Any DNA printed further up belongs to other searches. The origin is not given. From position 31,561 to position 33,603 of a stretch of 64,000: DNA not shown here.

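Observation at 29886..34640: Bacterial dynamin-like GTPase immediately upstream of a lipoprotein ACE-like M2 peptidase, with a DUF481 outer-membrane barrel upstream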

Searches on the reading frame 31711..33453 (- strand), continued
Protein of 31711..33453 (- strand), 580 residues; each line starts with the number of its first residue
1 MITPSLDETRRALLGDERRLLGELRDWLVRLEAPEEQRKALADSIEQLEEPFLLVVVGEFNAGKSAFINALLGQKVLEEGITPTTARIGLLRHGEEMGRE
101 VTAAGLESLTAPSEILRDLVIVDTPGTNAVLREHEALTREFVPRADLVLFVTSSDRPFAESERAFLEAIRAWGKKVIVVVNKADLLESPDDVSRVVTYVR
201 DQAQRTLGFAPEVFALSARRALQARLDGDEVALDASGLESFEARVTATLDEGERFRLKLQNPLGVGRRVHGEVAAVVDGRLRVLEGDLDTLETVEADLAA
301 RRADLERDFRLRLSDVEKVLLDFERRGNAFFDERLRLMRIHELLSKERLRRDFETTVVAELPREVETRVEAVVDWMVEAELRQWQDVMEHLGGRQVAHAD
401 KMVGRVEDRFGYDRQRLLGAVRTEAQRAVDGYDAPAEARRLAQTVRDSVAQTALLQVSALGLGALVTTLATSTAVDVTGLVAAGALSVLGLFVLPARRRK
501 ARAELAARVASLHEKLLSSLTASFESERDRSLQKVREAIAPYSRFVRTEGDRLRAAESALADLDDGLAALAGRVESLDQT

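Call 21: find_encoding_contigs(protein=P0118, flank=6000, max_places=2)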
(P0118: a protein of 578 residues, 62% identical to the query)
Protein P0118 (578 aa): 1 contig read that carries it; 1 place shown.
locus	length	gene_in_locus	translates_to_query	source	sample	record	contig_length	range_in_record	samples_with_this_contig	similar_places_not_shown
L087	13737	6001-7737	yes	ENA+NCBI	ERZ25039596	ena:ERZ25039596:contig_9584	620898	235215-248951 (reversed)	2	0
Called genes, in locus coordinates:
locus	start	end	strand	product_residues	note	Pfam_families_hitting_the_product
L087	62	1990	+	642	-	PF02922:CBM_48, PF00128:Alpha-amylase (weak), PF02806:Alpha-amylase_C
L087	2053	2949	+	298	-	-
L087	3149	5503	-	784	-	PF00912:Transgly, PF00905:Transpeptidase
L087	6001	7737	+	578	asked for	PF03193:RsgA_GTPase (faint), PF00009:GTP_EFTU (weak), PF00350:Dynamin_N, PF01926:MMR_HSR1, PF02421:FeoB_N (faint), PF00350:Dynamin_N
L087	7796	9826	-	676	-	PF03422:CBM_6, PF18099:CBM_35_2 (weak)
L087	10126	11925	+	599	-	PF25840:Ulvan_lyase_N, PF25841:Ulvan_lyase_C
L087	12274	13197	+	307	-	-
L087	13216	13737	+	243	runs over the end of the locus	-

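Call 22: find_related_loci(query=window:31714-33453:-, collection=metagenome_contigs, flank=8000)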
Query window:31714-33453:- (580 aa) in metagenome_contigs; peptide patterns used: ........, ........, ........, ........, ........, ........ (x = any residue, [..] = any of these).
314 stretches matched a pattern; 24 encode a relative of the query (tblastn E <= 1e-3); 24 distinct loci.
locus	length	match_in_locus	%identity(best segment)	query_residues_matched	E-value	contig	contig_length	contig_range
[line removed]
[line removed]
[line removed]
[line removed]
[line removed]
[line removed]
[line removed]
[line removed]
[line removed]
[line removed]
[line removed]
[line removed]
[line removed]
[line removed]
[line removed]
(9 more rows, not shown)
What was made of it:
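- Tried and rejected: It returned mostly contigs of 2-6 kb that added little on the downstream side (call 22).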

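Call 25: search_solved_structures(query=A1, max_evalue=0.01)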
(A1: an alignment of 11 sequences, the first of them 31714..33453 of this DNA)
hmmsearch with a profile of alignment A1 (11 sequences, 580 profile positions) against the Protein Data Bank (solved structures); distinct sequences matched with E-value up to 0.01: 41.
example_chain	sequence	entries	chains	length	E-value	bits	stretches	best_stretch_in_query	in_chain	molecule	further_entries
2j68_A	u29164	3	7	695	5.5e-20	74.7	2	117-293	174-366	BACTERIAL DYNAMIN-LIKE PROTEIN | DYNAMIN FAMILY PROTEIN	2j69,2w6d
5owv_A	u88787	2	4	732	5.4e-19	71.4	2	114-260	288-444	GTP-binding protein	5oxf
5owv_C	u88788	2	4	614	1.2e-09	40.6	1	41-225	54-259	GTP-binding protein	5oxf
5goe_A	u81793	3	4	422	1.5e-08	36.9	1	111-250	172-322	Mitofusin-1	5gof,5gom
5go4_A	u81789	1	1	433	1.6e-08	36.8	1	111-250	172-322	Mitofusin-1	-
5gnt_A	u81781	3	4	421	1.7e-08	36.7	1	111-242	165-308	Mitofusin-1 | Mitofusin-1,Mitofusin-1 fusion protein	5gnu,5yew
5yew_A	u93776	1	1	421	2.2e-08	36.4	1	111-243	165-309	Mitofusin-1,Mitofusin-1 fusion protein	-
1xzp_A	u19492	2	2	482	1.3e-07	33.8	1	20-192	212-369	Probable tRNA modification GTPase trmE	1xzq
5gnr_A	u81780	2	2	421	1.8e-07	33.3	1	111-242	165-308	Mitofusin-1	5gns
1mky_A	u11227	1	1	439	8.2e-07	31.2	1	89-188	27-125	Probable GTP-binding protein engA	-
9rc1_A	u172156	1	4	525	1.8e-06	30.1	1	112-190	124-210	EH domain-containing protein 2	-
9kff_A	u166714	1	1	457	1.8e-06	30.1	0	54-86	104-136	Mitofusin FZO1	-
9rbu_A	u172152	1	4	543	1.9e-06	30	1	112-190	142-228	EH domain-containing protein 2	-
9kfd_A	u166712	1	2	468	1.9e-06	30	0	54-86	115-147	Mitofusin FZO1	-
2qpt_A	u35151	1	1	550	2e-06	29.9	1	112-190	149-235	EH DOMAIN-CONTAINING PROTEIN-2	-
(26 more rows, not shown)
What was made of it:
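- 31711..33453 (-): Solitary bacterial dynamin-like protein (BDLP/mitofusin class), 580 aa. PDB profile hits to Nostoc BDLP 2J68 (5.5e-20), Campylobacter DLP1 and mitofusin-1 (call 25).
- Closest known: Nostoc punctiforme BDLP. Same: Best sequence-profile hits in the PDB (5.5e-20 and 5.4e-19, call 25).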

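Call 31: find_encoding_contigs(protein=P0037, flank=6000, max_places=2)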
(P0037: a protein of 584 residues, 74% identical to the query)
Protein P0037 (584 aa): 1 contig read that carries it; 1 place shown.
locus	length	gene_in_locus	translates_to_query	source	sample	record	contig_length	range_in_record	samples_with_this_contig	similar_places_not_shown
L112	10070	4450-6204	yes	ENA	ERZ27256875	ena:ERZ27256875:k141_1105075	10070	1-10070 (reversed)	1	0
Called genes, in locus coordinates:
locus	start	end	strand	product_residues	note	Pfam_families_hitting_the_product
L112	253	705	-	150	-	PF01047:MarR, PF12802:MarR_2, PF13463:HTH_27 (weak)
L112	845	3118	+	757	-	PF00982:Glyco_transf_20, PF02358:Trehalose_PPase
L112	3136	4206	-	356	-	PF01699:Na_Ca_ex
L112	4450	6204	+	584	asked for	PF03193:RsgA_GTPase (faint), PF00009:GTP_EFTU, PF00350:Dynamin_N, PF01926:MMR_HSR1, PF02421:FeoB_N (faint), PF04548:AIG1 (weak), PF00350:Dynamin_N, PF21808:Dynamin-like_hel_bact (weak)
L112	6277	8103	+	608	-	PF01401:Peptidase_M2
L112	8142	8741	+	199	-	-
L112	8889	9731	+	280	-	PF03446:NAD_binding_2, PF00393:6PGD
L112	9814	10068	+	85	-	?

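Call 46: find_encoding_contigs(protein=P0028, flank=6000, max_places=2)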
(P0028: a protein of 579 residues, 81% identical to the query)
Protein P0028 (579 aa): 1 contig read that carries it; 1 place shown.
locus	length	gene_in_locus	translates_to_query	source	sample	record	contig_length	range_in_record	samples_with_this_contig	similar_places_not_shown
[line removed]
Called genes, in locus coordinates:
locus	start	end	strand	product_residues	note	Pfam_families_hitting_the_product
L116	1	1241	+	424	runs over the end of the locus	PF00999:Na_H_Exchanger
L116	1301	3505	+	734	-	PF00982:Glyco_transf_20, PF02358:Trehalose_PPase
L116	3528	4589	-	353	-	PF01699:Na_Ca_ex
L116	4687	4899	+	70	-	-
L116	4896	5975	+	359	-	PF04338:DUF481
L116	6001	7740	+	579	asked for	PF03193:RsgA_GTPase (faint), PF00009:GTP_EFTU, PF00350:Dynamin_N, PF01926:MMR_HSR1, PF04548:AIG1 (faint), PF00350:Dynamin_N, PF21808:Dynamin-like_hel_bact (faint)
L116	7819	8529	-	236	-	PF00072:Response_reg, PF00196:GerE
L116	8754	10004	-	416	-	-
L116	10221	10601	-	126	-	PF20134:DUF6524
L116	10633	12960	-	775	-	-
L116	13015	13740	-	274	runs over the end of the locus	PF05552:MS_channel_1st_1, PF21088:MS_channel_1st, PF00924:MS_channel_2nd, PF21082:MS_channel_3rd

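Call 47: find_encoding_contigs(protein=P0025, flank=6000, max_places=2)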
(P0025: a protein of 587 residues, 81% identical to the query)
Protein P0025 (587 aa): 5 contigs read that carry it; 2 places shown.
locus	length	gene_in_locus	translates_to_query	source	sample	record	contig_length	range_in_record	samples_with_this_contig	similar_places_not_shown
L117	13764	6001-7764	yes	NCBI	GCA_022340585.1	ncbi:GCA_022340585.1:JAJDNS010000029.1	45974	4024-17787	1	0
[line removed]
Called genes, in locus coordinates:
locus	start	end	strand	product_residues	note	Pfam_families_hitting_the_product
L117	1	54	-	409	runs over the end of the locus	-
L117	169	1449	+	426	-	PF00999:Na_H_Exchanger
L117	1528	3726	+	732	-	PF00982:Glyco_transf_20, PF02358:Trehalose_PPase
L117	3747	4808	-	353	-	PF01699:Na_Ca_ex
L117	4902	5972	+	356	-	PF04338:DUF481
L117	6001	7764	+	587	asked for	PF03193:RsgA_GTPase (faint), PF00009:GTP_EFTU, PF00350:Dynamin_N, PF01926:MMR_HSR1, PF02421:FeoB_N (faint), PF04548:AIG1 (faint), PF00350:Dynamin_N, PF21808:Dynamin-like_hel_bact (faint)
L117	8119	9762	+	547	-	PF00135:COesterase (faint), PF20434:BD-FAE, PF00561:Abhydrolase_1 (weak), PF07859:Abhydrolase_3, PF01738:DLH, PF00326:Peptidase_S9, PF20434:BD-FAE, PF07859:Abhydrolase_3, +1 more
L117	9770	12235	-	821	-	PF00912:Transgly, PF00905:Transpeptidase (weak), PF06832:BiPBP_C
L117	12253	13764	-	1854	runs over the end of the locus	PF11974:bMG3, PF01835:MG2, PF17972:bMG5, PF17962:bMG6, PF07703:A2M_BRD, PF00207:A2M (weak), PF07678:TED_complement, PF17973:bMG10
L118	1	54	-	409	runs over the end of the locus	-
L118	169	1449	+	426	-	PF00999:Na_H_Exchanger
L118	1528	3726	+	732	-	PF00982:Glyco_transf_20, PF02358:Trehalose_PPase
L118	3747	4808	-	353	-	PF01699:Na_Ca_ex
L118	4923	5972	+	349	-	PF04338:DUF481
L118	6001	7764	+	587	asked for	PF03193:RsgA_GTPase (faint), PF00009:GTP_EFTU, PF00350:Dynamin_N, PF01926:MMR_HSR1, PF02421:FeoB_N (faint), PF04548:AIG1 (faint), PF00350:Dynamin_N, PF21808:Dynamin-like_hel_bact (faint)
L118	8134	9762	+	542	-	PF00135:COesterase (faint), PF00561:Abhydrolase_1 (weak), PF07859:Abhydrolase_3, PF20434:BD-FAE, PF01738:DLH, PF00326:Peptidase_S9, PF20434:BD-FAE, PF07859:Abhydrolase_3, +1 more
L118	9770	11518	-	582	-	?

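Call 50: search_protein_families(library=padloc, proteins=[window:31714-33453:-], max_evalue=0.01)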
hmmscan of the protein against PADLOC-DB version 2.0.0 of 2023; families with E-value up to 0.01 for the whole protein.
window:31714-33453:- (580 aa): 3 families
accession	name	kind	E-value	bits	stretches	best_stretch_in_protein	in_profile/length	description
PDLC03841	LeoBC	-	7.1e-24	82.9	1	35-563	57-583/601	-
PDLC03839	LeoA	-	2.3e-20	71.2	1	19-578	18-551/559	-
PDLC03840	LeoA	-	0.00084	16.4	0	113-169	98-162/577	-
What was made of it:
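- Closest known: LeoA/LeoBC dynamins. Same: Full-length HMM similarity to the PADLOC LeoBC and LeoA models (call 50).
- The dynamin shows full-length similarity to LeoA and LeoBC (call 50). PADLOC models LeoBC (7e-24, nearly full length) and LeoA (2e-20) match the protein (call 50).
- Tried and rejected: The PADLOC scan gave LeoA and LeoBC similarity (call 50).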

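Call 52: predict_structure(alignment_id=A2)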
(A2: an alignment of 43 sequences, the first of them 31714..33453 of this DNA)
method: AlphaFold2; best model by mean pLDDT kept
length: 580 residues; sequences in the alignment: 43
mean_pLDDT: 81.4   pTM: 0.71
mean pLDDT of the five models: 81.4, 79.0, 78.8, 77.8, 76.2
residues with pLDDT >= 90: 210; 70-90: 270; 50-70: 51; < 50: 49
segments of 3 or more residues with pLDDT < 50: 1-3, 397-406, 454-485
pLDDT, mean of each block of 10 residues (from residue 1): 65 93 94 86 87 85 88 84 63 90 81 88 72 61 87 80 83 87 87 91 89 92 94 92 85 89 91 91 93 93 93 90 87 67 66 80 84 89 89 59 54 89 88 84 74 47 47 40 50 71 82 85 91 93 95 96 96 80
secondary structure, 60 per line:
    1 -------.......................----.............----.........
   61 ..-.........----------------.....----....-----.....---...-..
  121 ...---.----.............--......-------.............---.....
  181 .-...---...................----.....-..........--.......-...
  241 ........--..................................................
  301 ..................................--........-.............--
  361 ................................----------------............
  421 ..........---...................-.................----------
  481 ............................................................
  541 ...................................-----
elements in order: H8-30 H35-47 E52-59 H64-72 E89-93 E98-101 E107-111 E119-123 H132-144 E147-152 H160-172 E176-181 H189-207 E212-216 H218-227 H230-236 H238-248 H251-334 H337-344 H346-358 H361-392 H409-430 H434-452 H454-470 H481-575
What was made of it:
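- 31963..32100 (-): Two adjacent hydrophobic segments (aa 452-472 and 475-497), read as a membrane-inserted hairpin or 'paddle' of the BDLP. This stretch has low confidence in the AF2 model (pLDDT below 50 for aa 454-485, call 52).
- On Dynamin superfamily / bacterial dynamin-like proteins: AF2 model with pLDDT 81.4 and pTM 0.71, showing long helices 251-334, 361-392, 409-452 and 481-575 (call 52). The model has pLDDT below 50 there (call 52).
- Closest known: Nostoc punctiforme BDLP. Different: The model has low confidence there (call 52).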

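Call 54: fold_search(model_id=the predicted structure, library=pdb)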
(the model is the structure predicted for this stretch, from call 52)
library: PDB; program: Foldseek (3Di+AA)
matches with E <= 10: 1055; with E <= 0.001: 344
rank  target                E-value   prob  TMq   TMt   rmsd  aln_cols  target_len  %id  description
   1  2j69_A                5.7e-15  1.00  0.31  0.27  38.2       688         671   19  Bacterial dynamin-like protein BDLP (released 2006-12-04)
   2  6j72                  1.1e-13  1.00  0.31  0.32  38.8       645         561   16  Crystal structure of IniA from Mycobacterium smegmatis with GTP bound (released 2019-09-11)
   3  2j68                  3.4e-13  1.00  0.30  0.26  37.4       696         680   16  Bacterial dynamin-like protein BDLP, GDP bound (released 2006-12-04)
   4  5oxf_A                4.2e-13  1.00  0.32  0.27  23.7       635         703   14  An oligomerised bacterial dynamin pair provides a mechanism for the long range sensing and tethering of membranes (released 2018-09-05)
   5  5owv_A                1.2e-12  1.00  0.31  0.26  22.7       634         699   15  An oligomerised bacterial dynamin pair provides a mechanism for the long-range sensing and tethering of membranes (released 2018-09-05)
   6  6j73_B                2.9e-12  1.00  0.30  0.32  40.1       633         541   16  Crystal structure of IniA from Mycobacterium smegmatis (released 2019-09-11)
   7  6j73_A                9.0e-12  1.00  0.30  0.32  38.8       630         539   16  Crystal structure of IniA from Mycobacterium smegmatis (released 2019-09-11)
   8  4aur                  3.5e-11  1.00  0.29  0.29  13.3       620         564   15  LeoA bacterial dynamin GTPase from ETEC (released 2013-08-28)
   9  5oxf_C                3.8e-11  1.00  0.56  0.55   8.0       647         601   12  An oligomerised bacterial dynamin pair provides a mechanism for the long range sensing and tethering of membranes (released 2018-09-05)
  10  5owv_C                5.4e-11  1.00  0.57  0.56   7.8       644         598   12  An oligomerised bacterial dynamin pair provides a mechanism for the long-range sensing and tethering of membranes (released 2018-09-05)
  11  5gnt                  2.8e-10  1.00  0.32  0.48  12.0       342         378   19  BDLP-like folding of Mitofusin 1 (released 2016-11-23)
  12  5gns                  3.6e-10  1.00  0.32  0.46  10.3       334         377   17  Structures of human Mitofusin 1 provide insight into mitochondrial tethering (released 2016-12-07)
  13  5yew_A                4.5e-10  1.00  0.39  0.55   6.3       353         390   18  Structural basis for GTP hydrolysis and conformational change of mitofusin 1 in mediating mitochondrial fusion (released 2018-01-31)
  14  5gnr                  5.3e-10  1.00  0.32  0.47  10.2       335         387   18  the structure of mini-MFN1 K88A in complex with GDP (released 2016-11-23)
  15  5oxf_B                6.1e-10  1.00  0.32  0.31  23.4       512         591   16  An oligomerised bacterial dynamin pair provides a mechanism for the long range sensing and tethering of membranes (released 2018-09-05)
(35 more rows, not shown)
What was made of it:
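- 31711..33453 (-): AF2 model with pLDDT 81.4; Foldseek top hits are BDLP, IniA, DLP1/2, LeoA and MFN1 (calls 52, 54).
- On Dynamin superfamily / bacterial dynamin-like proteins: Foldseek probability 1.00 to BDLP, IniA, DLP1/2, LeoA and MFN1 (call 54).
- Closest known: Nostoc punctiforme BDLP. Same: Best Foldseek hits; TM 0.57 to DLP2 (call 54).
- Closest known: LeoA/LeoBC dynamins. Same: LeoA structure 4AUR is among the Foldseek hits (call 54).
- Closest known: Mitofusin / Fzo1. Same: Hits to MFN1 (1.5e-08, call 25; Foldseek, call 54).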
